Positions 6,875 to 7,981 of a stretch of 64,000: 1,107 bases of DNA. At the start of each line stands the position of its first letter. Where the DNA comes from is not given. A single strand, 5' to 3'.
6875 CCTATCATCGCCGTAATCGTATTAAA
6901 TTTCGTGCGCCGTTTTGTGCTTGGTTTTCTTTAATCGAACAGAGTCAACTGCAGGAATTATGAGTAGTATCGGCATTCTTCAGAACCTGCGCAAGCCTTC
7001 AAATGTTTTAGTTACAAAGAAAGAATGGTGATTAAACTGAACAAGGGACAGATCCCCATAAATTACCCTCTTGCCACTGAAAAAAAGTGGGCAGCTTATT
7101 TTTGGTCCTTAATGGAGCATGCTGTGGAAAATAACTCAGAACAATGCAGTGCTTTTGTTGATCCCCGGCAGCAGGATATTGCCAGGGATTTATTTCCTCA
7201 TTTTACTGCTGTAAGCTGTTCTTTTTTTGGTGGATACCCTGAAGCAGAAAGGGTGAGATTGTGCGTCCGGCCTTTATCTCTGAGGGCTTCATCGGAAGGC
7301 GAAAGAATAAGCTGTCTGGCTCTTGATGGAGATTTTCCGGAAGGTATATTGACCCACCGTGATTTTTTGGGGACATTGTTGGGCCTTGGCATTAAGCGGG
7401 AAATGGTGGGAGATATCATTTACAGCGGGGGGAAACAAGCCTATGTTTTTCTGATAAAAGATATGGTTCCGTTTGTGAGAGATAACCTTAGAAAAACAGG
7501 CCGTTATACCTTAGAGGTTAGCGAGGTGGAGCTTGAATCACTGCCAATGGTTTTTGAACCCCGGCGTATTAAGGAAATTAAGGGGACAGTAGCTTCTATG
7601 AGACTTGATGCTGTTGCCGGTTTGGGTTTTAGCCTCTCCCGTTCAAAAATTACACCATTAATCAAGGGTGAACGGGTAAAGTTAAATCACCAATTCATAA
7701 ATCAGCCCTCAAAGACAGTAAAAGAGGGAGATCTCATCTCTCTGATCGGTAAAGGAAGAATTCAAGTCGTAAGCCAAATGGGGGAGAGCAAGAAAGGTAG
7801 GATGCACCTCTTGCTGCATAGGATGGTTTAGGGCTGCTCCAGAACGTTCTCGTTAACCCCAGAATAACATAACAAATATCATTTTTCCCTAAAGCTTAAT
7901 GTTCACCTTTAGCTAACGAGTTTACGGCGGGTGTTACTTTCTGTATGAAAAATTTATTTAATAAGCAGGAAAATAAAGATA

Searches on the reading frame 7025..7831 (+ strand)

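Call 74: search_protein_families(library=pfam, proteins=[window:7025-7831:+], max_evalue=0.001)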
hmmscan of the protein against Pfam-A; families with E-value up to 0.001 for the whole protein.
window:7025-7831:+ (268 aa): 3 families
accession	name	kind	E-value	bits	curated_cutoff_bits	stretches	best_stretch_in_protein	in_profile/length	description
PF17774.7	YlmH_RBD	-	9.5e-13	48.7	23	1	109-171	22-83/84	Putative RNA-binding domain in YlmH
PF01479.30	S4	-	9.2e-08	32.1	22.8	1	192-238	1-48/48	S4 domain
PF25818.1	MTRES1_C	-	4.3e-07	30.7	27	1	183-241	1-59/103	Mitochondrial transcription rescue factor 1, C-terminal domain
